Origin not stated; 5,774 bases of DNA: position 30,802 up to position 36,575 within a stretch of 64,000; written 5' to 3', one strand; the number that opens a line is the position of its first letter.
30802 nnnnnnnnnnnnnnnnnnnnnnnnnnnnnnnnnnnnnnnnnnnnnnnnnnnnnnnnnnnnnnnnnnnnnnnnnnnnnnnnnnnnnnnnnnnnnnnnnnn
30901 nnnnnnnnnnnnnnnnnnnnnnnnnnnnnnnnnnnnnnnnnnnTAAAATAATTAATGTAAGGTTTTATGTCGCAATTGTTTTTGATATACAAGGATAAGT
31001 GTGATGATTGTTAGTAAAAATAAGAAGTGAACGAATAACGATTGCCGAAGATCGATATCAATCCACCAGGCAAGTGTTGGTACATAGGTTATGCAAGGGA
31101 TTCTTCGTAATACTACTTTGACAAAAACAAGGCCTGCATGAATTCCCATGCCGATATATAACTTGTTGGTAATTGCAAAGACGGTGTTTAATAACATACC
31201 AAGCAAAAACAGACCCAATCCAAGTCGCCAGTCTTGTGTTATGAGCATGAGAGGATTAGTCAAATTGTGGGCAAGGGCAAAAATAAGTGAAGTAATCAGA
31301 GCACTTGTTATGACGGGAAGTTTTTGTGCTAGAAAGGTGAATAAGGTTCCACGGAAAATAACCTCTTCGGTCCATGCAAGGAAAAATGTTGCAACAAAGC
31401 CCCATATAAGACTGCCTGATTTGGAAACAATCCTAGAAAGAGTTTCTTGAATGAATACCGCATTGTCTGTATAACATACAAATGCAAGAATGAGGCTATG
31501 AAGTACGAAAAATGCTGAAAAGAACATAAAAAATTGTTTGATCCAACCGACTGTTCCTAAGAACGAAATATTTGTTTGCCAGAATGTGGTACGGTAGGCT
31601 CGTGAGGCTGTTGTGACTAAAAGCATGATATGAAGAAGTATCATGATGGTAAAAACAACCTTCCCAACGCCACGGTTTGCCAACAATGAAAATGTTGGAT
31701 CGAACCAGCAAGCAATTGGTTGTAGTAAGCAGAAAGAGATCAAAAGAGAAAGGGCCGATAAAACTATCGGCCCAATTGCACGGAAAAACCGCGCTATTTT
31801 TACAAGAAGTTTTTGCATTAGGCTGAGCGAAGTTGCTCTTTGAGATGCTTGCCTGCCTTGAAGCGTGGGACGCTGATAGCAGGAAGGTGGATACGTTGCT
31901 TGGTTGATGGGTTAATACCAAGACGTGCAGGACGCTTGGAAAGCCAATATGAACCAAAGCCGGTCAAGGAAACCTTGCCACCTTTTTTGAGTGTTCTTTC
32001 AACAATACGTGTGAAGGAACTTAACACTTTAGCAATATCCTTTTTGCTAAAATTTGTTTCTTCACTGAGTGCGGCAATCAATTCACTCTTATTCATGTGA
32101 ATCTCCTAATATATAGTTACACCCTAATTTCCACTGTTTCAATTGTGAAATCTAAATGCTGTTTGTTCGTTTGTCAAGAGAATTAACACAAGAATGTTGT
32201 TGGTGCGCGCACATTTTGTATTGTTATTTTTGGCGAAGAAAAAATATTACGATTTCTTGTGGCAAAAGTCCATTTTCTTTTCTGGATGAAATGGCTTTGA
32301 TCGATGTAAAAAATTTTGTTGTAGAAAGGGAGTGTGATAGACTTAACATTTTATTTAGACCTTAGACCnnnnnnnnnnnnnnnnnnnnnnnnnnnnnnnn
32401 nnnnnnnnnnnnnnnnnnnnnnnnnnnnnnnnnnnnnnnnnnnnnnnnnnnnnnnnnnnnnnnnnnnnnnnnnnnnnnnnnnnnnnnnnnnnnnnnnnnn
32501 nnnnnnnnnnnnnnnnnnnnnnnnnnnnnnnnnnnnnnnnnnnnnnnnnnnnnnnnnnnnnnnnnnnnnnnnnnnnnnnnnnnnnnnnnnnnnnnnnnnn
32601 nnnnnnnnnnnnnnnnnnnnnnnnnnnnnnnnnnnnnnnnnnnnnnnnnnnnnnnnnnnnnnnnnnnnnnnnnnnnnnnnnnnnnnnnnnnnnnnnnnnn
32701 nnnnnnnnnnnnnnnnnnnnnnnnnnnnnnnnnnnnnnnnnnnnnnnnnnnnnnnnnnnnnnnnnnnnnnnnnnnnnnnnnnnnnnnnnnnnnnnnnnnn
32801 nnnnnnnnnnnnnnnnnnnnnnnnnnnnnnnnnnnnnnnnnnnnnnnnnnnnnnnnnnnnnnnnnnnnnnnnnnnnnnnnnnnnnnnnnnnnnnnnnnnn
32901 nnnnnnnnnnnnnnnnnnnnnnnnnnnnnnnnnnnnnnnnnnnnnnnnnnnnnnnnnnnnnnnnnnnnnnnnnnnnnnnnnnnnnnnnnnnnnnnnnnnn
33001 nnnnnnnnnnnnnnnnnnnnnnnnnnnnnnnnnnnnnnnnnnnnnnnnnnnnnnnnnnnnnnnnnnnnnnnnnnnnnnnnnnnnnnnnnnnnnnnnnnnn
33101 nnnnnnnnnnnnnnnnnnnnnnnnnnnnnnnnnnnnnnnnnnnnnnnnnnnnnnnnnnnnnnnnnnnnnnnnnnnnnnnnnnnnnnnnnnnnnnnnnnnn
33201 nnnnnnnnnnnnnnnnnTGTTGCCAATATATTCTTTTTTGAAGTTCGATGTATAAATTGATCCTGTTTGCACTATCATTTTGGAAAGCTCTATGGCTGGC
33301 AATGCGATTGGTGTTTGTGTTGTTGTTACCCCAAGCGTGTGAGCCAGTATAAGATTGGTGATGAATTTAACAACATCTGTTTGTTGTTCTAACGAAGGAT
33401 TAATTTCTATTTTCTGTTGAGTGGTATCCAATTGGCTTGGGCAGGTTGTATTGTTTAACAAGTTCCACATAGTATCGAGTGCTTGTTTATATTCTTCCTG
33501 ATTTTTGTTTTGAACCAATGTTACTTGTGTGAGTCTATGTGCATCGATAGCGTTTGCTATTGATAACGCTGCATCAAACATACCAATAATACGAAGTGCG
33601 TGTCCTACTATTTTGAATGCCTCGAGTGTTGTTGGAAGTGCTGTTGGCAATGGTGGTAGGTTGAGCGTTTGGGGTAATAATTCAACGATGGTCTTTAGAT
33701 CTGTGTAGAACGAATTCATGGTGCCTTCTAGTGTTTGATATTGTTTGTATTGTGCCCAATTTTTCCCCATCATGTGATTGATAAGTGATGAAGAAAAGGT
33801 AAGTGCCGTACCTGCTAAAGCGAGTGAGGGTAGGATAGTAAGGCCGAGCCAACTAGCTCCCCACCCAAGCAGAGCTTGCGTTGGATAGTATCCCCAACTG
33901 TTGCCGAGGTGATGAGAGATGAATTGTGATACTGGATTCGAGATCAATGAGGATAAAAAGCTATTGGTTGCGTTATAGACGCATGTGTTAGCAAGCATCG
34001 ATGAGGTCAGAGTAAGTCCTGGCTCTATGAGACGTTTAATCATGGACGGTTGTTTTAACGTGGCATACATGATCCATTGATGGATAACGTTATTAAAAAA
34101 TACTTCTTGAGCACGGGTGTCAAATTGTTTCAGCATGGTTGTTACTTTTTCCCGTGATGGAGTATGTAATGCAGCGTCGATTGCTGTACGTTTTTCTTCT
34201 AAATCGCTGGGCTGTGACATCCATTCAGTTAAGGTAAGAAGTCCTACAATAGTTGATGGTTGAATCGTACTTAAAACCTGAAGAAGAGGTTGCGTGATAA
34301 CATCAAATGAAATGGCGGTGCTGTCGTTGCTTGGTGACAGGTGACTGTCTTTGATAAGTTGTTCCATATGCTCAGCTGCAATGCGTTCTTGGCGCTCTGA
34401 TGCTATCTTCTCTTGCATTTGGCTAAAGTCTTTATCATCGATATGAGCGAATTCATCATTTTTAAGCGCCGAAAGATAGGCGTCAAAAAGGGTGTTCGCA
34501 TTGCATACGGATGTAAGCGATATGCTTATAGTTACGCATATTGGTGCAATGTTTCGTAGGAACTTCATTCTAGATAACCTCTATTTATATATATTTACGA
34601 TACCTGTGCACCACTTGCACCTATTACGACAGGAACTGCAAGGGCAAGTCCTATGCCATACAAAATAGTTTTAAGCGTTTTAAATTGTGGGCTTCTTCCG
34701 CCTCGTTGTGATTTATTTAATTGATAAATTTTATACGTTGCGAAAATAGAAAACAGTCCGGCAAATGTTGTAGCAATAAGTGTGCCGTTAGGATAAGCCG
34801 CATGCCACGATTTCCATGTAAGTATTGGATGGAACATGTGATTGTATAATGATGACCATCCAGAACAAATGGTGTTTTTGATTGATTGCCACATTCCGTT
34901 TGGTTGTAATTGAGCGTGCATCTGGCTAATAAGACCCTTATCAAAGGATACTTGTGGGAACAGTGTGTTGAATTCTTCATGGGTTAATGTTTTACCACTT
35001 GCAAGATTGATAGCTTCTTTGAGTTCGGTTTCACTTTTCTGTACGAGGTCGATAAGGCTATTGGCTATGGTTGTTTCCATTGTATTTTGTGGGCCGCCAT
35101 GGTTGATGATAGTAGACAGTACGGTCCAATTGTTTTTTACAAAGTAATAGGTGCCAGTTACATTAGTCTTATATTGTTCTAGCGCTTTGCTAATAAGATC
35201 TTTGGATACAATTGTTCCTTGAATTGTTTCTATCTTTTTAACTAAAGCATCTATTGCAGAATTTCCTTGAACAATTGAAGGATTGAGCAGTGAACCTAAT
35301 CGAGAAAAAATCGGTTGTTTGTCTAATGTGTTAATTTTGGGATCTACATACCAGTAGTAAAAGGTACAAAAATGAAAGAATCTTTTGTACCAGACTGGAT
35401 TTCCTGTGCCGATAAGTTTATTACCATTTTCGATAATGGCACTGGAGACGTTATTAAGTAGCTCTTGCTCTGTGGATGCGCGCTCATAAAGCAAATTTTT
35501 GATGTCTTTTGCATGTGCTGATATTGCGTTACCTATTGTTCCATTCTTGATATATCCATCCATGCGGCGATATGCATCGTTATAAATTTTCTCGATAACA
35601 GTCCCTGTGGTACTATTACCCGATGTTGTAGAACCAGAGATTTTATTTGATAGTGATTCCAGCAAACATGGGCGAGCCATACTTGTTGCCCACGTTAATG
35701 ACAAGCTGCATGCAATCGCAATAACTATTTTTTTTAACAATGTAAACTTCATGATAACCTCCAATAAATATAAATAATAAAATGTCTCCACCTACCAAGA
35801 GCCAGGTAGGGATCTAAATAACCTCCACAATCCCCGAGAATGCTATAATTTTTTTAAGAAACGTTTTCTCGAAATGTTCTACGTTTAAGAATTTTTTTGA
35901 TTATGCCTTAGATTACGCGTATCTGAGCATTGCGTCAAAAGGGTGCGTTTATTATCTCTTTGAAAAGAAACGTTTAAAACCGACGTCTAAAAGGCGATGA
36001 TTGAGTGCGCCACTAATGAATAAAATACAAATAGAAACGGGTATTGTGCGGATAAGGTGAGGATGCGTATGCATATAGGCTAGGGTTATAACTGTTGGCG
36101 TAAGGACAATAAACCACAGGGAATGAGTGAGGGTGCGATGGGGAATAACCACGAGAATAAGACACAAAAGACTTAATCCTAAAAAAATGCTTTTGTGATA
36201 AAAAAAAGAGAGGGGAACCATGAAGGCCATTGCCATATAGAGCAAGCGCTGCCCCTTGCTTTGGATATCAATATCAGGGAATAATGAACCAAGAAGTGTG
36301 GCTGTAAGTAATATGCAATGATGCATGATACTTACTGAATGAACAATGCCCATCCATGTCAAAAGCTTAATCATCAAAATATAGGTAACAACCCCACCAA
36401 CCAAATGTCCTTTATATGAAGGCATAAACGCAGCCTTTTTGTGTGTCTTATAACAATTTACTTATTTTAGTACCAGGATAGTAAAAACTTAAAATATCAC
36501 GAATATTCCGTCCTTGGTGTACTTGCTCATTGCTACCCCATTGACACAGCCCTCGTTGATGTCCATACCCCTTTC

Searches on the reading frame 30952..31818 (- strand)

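Call 103: search_protein_families(library=pfam, proteins=[window:30952-31818:-], max_evalue=0.0001)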
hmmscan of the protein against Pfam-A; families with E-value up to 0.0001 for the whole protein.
window:30952-31818:- (288 aa): 1 family
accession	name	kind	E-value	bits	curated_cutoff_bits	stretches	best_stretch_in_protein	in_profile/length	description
PF02517.21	Rce1-like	-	6.1e-14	52.5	22.4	1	135-230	3-90/93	Type II CAAX prenyl endopeptidase Rce1-like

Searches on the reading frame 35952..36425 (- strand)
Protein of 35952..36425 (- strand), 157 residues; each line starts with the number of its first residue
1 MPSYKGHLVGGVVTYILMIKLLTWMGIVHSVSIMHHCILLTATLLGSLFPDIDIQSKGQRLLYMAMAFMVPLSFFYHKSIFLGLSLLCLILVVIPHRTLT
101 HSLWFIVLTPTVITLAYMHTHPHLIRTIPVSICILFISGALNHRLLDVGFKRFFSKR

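Call 45: search_protein_families(library=pfam, proteins=[window:35952-36425:-], max_evalue=0.001)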
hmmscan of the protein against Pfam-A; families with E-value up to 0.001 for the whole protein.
window:35952-36425:- (157 aa): 1 family
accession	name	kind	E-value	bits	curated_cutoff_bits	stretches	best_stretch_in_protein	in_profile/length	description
PF04307.19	YdjM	-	8.3e-11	42.1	29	1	5-148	4-107/176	YdjM inner membrane protein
